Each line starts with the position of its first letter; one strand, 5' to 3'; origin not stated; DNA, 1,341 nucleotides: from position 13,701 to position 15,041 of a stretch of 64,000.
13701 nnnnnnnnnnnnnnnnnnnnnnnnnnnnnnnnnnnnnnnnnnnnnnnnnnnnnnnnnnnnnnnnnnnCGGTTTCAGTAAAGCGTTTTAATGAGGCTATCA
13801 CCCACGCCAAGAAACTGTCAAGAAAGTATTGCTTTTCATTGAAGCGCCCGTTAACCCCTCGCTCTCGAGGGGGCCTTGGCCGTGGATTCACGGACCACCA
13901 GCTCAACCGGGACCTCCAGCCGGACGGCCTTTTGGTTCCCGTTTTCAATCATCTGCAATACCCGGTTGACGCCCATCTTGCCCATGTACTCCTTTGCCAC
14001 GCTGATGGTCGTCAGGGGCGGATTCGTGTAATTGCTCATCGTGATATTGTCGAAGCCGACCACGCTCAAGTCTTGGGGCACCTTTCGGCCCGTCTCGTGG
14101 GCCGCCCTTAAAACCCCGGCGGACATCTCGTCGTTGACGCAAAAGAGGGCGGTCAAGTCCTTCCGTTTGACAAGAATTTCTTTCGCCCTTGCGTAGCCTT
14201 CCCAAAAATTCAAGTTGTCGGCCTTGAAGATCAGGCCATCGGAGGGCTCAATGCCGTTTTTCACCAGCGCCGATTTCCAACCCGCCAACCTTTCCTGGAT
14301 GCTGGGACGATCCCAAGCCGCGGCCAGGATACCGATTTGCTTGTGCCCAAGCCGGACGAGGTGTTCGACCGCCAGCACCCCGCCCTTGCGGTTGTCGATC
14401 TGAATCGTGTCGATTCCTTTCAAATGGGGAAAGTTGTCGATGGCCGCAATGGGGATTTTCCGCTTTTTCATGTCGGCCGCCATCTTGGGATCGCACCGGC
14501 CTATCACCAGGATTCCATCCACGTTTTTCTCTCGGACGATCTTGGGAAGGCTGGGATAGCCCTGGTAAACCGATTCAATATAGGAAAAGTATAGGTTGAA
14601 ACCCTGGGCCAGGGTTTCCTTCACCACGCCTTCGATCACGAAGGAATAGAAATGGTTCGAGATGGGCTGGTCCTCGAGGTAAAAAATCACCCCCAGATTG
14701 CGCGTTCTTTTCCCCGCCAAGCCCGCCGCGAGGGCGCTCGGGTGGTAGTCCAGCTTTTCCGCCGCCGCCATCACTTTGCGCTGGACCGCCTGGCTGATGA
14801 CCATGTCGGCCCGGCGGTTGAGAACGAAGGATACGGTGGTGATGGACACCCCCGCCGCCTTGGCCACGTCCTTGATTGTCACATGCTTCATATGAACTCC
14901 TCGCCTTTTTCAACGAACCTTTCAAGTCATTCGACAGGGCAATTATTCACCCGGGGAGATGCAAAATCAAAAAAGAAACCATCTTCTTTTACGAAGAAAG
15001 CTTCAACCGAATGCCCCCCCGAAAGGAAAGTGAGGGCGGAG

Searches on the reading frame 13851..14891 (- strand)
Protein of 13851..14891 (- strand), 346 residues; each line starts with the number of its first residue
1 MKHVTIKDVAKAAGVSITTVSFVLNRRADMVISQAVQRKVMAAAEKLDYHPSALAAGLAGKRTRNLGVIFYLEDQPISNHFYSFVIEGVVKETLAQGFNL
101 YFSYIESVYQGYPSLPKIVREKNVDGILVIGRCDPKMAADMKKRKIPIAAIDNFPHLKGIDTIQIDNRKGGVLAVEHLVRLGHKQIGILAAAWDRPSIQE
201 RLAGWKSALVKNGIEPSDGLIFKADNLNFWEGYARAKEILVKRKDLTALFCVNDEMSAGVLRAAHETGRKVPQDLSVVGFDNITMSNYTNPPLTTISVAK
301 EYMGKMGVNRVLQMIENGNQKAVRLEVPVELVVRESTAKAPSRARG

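Call 24: search_protein_families(library=pfam, proteins=[window:13851-14891:-], max_evalue=0.01)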
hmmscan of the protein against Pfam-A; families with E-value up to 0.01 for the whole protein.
window:13851-14891:- (346 aa): 5 families
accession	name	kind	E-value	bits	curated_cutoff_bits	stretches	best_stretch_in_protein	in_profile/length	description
PF13377.12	Peripla_BP_3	-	5.6e-35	121.3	26.5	1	175-337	1-167/167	Periplasmic binding protein-like domain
PF00532.27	Peripla_BP_1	-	7.2e-20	72.1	22.2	1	81-332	15-278/281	Periplasmic binding proteins and sugar binding domain of LacI family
PF00356.27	LacI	-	5.5e-16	58.5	27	1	5-52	1-46/46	Bacterial regulatory proteins, lacI family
PF13407.12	Peripla_BP_4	-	3e-13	50.4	35.1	1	122-283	54-219/258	Periplasmic binding protein domain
PF01381.28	HTH_3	-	0.0093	16.4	23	0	3-25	9-31/55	Helix-turn-helix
